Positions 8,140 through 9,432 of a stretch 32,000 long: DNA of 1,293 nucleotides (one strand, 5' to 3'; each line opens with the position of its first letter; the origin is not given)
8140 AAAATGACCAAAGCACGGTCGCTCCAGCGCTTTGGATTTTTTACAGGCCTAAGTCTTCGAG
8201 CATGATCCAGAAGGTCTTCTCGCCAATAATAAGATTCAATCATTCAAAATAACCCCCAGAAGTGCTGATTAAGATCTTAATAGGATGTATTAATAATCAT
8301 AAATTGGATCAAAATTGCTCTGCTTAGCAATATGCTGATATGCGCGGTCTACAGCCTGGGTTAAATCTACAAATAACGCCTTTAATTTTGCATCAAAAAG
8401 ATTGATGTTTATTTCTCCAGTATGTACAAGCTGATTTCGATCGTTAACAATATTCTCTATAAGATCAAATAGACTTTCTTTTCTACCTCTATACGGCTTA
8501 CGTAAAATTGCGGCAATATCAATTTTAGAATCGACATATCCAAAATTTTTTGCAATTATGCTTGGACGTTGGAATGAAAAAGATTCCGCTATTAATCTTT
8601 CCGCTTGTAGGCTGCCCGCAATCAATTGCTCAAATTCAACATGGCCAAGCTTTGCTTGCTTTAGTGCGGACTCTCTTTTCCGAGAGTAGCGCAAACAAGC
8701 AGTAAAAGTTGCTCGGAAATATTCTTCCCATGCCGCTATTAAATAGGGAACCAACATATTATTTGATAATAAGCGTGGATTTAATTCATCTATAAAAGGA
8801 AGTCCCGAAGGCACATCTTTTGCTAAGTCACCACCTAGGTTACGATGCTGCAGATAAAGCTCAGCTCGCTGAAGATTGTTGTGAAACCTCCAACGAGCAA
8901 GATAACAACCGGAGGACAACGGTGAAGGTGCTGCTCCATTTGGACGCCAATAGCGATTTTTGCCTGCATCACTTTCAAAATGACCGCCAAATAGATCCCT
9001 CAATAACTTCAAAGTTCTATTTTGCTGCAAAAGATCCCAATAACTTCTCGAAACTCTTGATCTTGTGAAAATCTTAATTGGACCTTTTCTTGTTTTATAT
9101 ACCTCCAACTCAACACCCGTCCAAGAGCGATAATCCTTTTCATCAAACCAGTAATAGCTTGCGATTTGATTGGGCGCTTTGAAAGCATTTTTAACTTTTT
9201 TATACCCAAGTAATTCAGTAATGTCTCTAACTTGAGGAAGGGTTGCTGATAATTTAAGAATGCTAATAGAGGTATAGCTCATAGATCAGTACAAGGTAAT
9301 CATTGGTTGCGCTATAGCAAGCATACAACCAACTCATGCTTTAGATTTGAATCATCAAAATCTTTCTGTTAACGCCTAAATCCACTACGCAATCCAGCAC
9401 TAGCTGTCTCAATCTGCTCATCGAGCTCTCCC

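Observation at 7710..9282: HEPN-motif protein with novel N-terminal domain plus uncharacterised partner: candidate new abortive-infection/toxin module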

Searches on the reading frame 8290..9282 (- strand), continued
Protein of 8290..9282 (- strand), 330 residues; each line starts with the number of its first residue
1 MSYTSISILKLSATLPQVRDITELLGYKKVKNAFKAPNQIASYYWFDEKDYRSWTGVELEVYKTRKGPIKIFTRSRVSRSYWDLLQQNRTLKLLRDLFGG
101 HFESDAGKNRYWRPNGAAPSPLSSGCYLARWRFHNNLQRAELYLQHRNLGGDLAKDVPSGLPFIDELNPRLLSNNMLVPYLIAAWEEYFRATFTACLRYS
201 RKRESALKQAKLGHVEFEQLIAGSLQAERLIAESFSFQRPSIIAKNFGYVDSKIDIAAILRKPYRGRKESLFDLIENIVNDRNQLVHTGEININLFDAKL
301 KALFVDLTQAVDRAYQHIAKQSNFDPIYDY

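Call 79: list_cluster_members(proteins=[L069:5989-7008:+, window:8293-9282:-, window:7713-8243:-])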
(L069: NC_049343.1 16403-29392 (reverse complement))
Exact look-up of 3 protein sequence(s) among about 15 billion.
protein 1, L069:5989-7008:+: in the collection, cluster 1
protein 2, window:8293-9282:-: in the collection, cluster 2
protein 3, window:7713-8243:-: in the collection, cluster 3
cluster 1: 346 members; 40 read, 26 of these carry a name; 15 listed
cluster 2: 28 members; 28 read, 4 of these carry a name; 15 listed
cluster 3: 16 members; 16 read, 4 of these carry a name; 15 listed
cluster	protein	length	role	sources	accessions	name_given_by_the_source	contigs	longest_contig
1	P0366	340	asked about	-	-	hypothetical protein RCM87_03700 [Escherichia marmotae] | hypothetical protein | RiboL-PSP-HEPN domain-containing protein n=12 Tax=Escherichia coli TaxID=562 ...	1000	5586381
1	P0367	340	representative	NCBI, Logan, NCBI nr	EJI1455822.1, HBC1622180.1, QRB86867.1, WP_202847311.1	TPA: hypothetical protein IB732_000634 [Escherichia coli] | hypothetical protein [Escherichia coli]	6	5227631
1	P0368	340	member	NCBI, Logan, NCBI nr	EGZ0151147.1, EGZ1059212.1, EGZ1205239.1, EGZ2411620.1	hypothetical protein ACOY79_003272 [Escherichia coli] | hypothetical protein [Escherichia coli]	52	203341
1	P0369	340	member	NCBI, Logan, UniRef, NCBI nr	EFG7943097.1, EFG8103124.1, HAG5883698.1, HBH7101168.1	TPA: hypothetical protein ACILOS_003347 [Escherichia coli] | hypothetical protein n=1 Tax=Escherichia coli TaxID=562 RepID=UPI001785949E | hypothetical protein [Escherichia coli]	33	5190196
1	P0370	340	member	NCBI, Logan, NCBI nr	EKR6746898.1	hypothetical protein P8X15_003533 [Escherichia coli] | hypothetical protein [Escherichia coli]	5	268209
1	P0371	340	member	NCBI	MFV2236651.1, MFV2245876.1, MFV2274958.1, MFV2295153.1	hypothetical protein ACNITM_21395 [Escherichia coli]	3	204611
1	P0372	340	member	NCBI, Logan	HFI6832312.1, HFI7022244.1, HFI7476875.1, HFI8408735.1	TPA: hypothetical protein ACGR7L_004300 [Escherichia coli]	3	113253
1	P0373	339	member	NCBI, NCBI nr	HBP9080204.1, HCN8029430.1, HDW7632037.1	TPA: hypothetical protein N6405_001204, partial [Escherichia coli] | hypothetical protein [Escherichia coli]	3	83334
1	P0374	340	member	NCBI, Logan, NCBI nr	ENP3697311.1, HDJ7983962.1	TPA: hypothetical protein PRO62_000239 [Escherichia coli] | hypothetical protein [Escherichia coli]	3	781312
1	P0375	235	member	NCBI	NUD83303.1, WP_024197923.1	hypothetical protein, partial [Escherichia coli]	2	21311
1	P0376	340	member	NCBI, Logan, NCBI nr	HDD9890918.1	TPA: hypothetical protein PBR45_001927 [Escherichia coli] | hypothetical protein [Escherichia coli]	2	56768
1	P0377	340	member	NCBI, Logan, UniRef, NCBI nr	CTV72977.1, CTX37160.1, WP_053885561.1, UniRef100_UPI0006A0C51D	hypothetical protein [Escherichia coli] | hypothetical protein n=1 Tax=Escherichia coli TaxID=562 RepID=UPI0006A0C51D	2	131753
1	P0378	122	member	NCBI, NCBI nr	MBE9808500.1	hypothetical protein GVI05_14385, partial [Escherichia coli] | hypothetical protein [Escherichia coli]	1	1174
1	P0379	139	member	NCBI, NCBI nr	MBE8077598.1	hypothetical protein IPF07_14550, partial [Escherichia coli] | hypothetical protein [Escherichia coli]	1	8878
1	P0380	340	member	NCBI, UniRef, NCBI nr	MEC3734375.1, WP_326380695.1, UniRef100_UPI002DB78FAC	hypothetical protein [Escherichia coli] | hypothetical protein n=1 Tax=Escherichia coli TaxID=562 RepID=UPI002DB78FAC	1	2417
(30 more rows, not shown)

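Call 85: search_protein_families(library=padloc, alignment_id=A5, max_evalue=0.00001)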
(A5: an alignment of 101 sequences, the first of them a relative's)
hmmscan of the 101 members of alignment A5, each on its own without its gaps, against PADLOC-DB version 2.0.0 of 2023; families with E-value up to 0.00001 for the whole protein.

A. member 1, L002:5947-6351:- (135 aa): 0 families

B. families by the number of members that match (of 101 scanned): 195 families (the first 25 are shown)
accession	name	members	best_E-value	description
PDLC01995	RtcR_PspF2--CARF_AAA_HTH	2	5.8e-113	-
PDLC01993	RtcR--CARF_AAA_HTH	2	5.4e-55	-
PDLC01994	RtcR_PspF1--CARF_AAA_HTH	2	1.6e-54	-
PDLC02979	AriA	2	4.5e-46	-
PDLC03878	NsnB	2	5.5e-22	-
PDLC02980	AriA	2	3e-20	-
PDLC02981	AriAB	2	2.7e-17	-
PDLC02913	ATPase_I-A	2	6.3e-16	-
PDLC00271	PtuA1|PtuA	2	8.2e-15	AAA ATPase domain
PDLC00289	PtuA1|PtuA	2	7.1e-12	AAA ATPase domain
PDLC02914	ATPase-Toprim_I-B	2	1.2e-11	-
PDLC04244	PDC-M01A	2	4.9e-10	-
PDLC00075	GajA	2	1e-09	AAA ATPase domain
PDLC04135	mad3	2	5.6e-09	mads_3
PDLC00268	PtuA1|PtuA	2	2.7e-06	AAA ATPase domain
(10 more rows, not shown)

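Call 86: search_protein_families(library=pfam, alignment_id=A5, max_evalue=0.00001)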
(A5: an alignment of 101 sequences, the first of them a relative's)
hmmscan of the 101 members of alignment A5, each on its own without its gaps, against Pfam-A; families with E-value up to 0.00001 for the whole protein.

A. member 1, L002:5947-6351:- (135 aa): 1 family
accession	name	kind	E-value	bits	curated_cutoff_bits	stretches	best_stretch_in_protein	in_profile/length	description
PF20126.4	TumE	-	1.3e-09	38.3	23.4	1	24-114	4-81/81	Toxin TumE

B. families by the number of members that match (of 101 scanned): 129 families (the first 25 are shown)
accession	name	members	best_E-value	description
PF00158.32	Sigma54_activat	2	1.5e-72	Sigma-54 interaction domain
PF13561.12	adh_short_C2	2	2.3e-59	Enoyl-(Acyl carrier protein) reductase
PF00106.31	adh_short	2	1.1e-50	short chain dehydrogenase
PF00589.27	Phage_integrase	2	7.3e-41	Phage integrase family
PF25601.1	AAA_lid_14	2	6.4e-24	AAA+ ATPase lid domain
PF14532.12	Sigma54_activ_2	2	3.8e-22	Sigma-54 interaction domain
PF13304.12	AAA_21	2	9e-20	AAA domain, putative AbiEii toxin, Type IV TA system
PF02954.25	HTH_8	2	3.4e-15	Bacterial regulatory protein, Fis family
PF08659.16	KR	2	1.1e-12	KR domain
PF07728.20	AAA_5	2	5.7e-09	AAA domain (dynein-related subfamily)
PF01964.24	ThiC_Rad_SAM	1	6.1e-182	Radical SAM ThiC family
PF00476.26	DNA_pol_A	1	2e-159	DNA polymerase family A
PF02615.19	Ldh_2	1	5.2e-115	Malate/L-lactate dehydrogenase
PF02515.22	CoA_transf_3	1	5e-96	CoA-transferase family III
PF03308.22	MeaB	1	4.6e-95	Methylmalonyl Co-A mutase-associated GTPase MeaB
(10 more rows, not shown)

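Call 97: find_encoding_contigs(protein=window:8290-9282:-, flank=7000, max_places=6)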
Protein window:8290-9282:- (330 aa): 22 contigs read that carry it; 6 places shown.
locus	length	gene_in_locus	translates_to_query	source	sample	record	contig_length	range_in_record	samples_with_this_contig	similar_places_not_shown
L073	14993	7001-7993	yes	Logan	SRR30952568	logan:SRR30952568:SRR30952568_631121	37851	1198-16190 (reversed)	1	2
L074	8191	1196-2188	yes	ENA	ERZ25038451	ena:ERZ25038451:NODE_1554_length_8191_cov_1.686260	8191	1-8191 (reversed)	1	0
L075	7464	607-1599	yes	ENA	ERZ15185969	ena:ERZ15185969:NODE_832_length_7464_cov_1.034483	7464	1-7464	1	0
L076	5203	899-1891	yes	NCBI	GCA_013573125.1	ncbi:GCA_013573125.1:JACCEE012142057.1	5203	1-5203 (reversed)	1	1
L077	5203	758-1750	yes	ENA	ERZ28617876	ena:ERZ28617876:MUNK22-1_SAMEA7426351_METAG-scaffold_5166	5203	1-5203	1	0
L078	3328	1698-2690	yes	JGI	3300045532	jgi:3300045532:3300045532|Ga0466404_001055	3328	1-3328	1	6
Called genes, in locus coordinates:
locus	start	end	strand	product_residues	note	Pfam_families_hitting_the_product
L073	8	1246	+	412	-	-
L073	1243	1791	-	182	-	-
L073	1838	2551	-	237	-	PF00004:AAA (faint)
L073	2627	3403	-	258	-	-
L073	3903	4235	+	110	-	-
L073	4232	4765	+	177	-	PF19502:DUF6036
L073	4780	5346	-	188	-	PF00589:Phage_integrase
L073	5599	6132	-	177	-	-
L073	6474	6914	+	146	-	PF20346:DUF6641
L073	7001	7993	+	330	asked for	-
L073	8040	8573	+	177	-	-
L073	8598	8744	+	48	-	-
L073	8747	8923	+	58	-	-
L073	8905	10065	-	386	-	PF20215:DUF6575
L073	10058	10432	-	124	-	-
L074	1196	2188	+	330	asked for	-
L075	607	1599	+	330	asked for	-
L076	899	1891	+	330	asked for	-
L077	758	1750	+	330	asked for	-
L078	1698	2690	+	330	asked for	-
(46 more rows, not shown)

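Call 107: find_encoding_contigs(protein=P0005, flank=4000, max_places=3)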
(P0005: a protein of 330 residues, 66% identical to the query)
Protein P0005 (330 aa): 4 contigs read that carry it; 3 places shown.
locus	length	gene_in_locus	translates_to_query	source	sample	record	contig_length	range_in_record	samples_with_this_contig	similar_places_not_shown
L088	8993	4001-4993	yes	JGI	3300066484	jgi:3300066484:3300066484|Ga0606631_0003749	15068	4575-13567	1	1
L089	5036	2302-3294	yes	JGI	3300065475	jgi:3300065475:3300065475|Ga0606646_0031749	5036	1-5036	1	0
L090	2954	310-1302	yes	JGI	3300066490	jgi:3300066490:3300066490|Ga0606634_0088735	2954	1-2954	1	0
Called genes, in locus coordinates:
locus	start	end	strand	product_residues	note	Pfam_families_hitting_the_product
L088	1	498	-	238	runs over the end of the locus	PF14452:Multi_ubiq, PF14462:Prok-E2_E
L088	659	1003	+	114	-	PF01381:HTH_3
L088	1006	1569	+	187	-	PF06114:Peptidase_M78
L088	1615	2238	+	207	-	-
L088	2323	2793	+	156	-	-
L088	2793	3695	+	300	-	-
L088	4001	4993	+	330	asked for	-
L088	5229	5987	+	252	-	PF01548:DEDD_Tnp_IS110 (weak), PF02371:Transposase_20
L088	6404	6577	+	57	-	-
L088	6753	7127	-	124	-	PF08734:GYD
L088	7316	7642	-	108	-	PF03992:ABM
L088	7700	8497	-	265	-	PF01557:FAA_hydrolase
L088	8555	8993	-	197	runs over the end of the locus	-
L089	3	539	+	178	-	?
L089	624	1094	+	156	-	-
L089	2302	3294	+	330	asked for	-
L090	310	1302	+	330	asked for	-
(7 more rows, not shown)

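Call 108: find_encoding_contigs(protein=P0004, flank=4000, max_places=3)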
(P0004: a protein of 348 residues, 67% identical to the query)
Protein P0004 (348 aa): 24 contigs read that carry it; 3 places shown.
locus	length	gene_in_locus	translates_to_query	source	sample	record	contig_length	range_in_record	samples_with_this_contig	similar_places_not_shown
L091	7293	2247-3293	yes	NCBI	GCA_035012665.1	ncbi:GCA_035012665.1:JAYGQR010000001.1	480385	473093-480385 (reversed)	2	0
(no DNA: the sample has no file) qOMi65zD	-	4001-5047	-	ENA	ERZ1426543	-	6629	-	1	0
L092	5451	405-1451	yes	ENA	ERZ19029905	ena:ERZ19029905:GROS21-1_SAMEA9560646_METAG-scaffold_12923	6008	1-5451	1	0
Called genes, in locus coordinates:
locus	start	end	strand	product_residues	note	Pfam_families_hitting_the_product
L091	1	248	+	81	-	?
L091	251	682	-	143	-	-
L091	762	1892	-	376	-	PF13776:DUF4172, PF02661:Fic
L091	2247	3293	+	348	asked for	-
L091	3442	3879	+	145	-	-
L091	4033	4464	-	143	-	-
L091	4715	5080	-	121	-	-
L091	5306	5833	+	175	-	-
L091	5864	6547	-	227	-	PF19570:DUF6088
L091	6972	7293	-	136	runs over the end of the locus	PF19570:DUF6088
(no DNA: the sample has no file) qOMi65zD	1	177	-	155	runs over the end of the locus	PF18735:HEPN_RiboL-PSP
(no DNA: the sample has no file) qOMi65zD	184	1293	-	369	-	PF03235:GmrSD_N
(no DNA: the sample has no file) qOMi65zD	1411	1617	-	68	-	-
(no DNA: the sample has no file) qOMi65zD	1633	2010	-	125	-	PF01047:MarR (weak), PF12840:HTH_20 (weak), PF25212:HVO_A0114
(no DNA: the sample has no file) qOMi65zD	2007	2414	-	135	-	PF20126:TumE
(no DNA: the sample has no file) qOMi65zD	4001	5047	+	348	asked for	-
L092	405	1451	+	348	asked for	-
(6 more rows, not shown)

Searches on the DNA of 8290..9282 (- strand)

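Call 65: search_dna_similar(query=L069:5989-7011:+, collection=ecoli_genomes, mode=near, max_rows=12, rows=spread)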
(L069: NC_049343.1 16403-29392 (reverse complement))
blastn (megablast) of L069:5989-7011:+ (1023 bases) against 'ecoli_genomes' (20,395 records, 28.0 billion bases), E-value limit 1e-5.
Records with a match: 65; places in all: 65; records where one place covers at least 80% of the query: 65.
Genomes with a match: 65 of 5426; with a place that covers at least 80% of the query: 65. Places per genome that has any: lowest 1, median 1, highest 1. On chromosomes: 65 places; on plasmids: 0.
Best place of each record, by identity: >=99% 60; 95-99% 5.
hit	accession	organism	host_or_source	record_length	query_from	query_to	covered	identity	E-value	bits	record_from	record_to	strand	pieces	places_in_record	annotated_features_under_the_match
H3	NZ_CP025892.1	Escherichia coli strain 503025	Homo sapiens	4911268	1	1023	100%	100.0%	0e+0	1890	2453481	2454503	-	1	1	hypothetical protein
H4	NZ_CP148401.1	Escherichia coli strain Z1323CEC0019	Chicken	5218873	1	1023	100%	100.0%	0e+0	1890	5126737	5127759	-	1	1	hypothetical protein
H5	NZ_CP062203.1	Escherichia coli strain K_EC180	swine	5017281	1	1023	100%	99.9%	0e+0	1884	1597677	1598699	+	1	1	hypothetical protein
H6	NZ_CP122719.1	Escherichia coli strain ETEC1748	Sus scrofa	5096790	1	1023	100%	99.9%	0e+0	1884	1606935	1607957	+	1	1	hypothetical protein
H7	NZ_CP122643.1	Escherichia coli strain ETEC4079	Sus scrofa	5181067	1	1023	100%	99.9%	0e+0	1884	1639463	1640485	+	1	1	hypothetical protein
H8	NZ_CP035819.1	Escherichia coli strain WS3294A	Homo sapiens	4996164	1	1023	100%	99.8%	0e+0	1879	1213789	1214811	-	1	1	hypothetical protein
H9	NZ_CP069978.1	Escherichia coli strain FDAARGOS_1299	Homo sapiens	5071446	1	1023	100%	99.7%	0e+0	1873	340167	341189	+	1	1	hypothetical protein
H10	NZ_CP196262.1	Escherichia coli strain AH21E028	Homo sapiens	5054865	1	1023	100%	99.7%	0e+0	1873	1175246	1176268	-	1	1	hypothetical protein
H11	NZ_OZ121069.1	Escherichia coli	Homo sapiens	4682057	1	1023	100%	99.7%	0e+0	1873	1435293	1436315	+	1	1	hypothetical protein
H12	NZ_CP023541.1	Escherichia coli O104:H21 str. CFSAN002236 strain ATCC ...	Homo sapiens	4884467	1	1023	100%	99.6%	0e+0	1868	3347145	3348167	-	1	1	hypothetical protein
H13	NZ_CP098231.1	Escherichia coli strain XJ34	bovine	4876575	1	1023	100%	99.5%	0e+0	1862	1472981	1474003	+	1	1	hypothetical protein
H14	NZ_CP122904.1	Escherichia coli strain ETEC1706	Sus scrofa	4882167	1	1023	100%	98.1%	0e+0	1783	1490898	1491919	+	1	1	hypothetical protein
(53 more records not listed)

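Call 70: get_annotated_region(hit=H5, flank=4000)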
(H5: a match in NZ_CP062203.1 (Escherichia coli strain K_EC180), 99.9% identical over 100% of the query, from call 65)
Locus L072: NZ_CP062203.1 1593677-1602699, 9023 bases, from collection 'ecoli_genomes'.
description: Escherichia coli strain K_EC180 chromosome, complete genome
organism: Escherichia coli strain K_EC180 (NCBI taxid 562)
replicon: chromosome; assembly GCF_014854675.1
host: swine; source: feces; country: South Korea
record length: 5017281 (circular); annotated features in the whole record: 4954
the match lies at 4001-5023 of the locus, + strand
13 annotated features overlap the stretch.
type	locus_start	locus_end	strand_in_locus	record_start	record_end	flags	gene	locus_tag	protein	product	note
CDS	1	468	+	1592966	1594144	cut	yfcJ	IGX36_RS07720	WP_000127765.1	arabinose transporter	-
CDS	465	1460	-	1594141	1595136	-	flk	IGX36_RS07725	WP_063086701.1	flagella biosynthesis regulator Flk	-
CDS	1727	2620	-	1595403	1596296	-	-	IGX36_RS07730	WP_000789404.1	type VI secretion system-associated protein TagO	-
CDS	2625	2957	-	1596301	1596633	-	-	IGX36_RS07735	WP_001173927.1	zinc ribbon domain-containing protein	-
CDS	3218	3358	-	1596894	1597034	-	-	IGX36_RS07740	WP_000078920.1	Hok/Gef family protein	-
CDS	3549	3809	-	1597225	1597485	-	-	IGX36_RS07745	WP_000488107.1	ogr/Delta-like zinc finger family protein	-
CDS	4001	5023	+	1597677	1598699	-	-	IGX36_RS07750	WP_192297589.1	hypothetical protein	-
CDS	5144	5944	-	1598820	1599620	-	-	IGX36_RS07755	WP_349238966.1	contractile injection system protein, VgrG/Pvc8 family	-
CDS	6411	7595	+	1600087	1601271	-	-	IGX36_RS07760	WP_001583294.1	phage tail sheath subtilisin-like domain-containing protein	-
CDS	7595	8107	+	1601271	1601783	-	-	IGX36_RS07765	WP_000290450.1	phage major tail tube protein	-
CDS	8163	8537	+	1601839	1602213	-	-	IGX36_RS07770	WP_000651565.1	hypothetical protein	-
CDS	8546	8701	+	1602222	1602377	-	-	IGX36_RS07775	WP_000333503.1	GpE family phage tail protein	-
CDS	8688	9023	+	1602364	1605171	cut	-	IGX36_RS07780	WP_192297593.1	phage tail tape measure protein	-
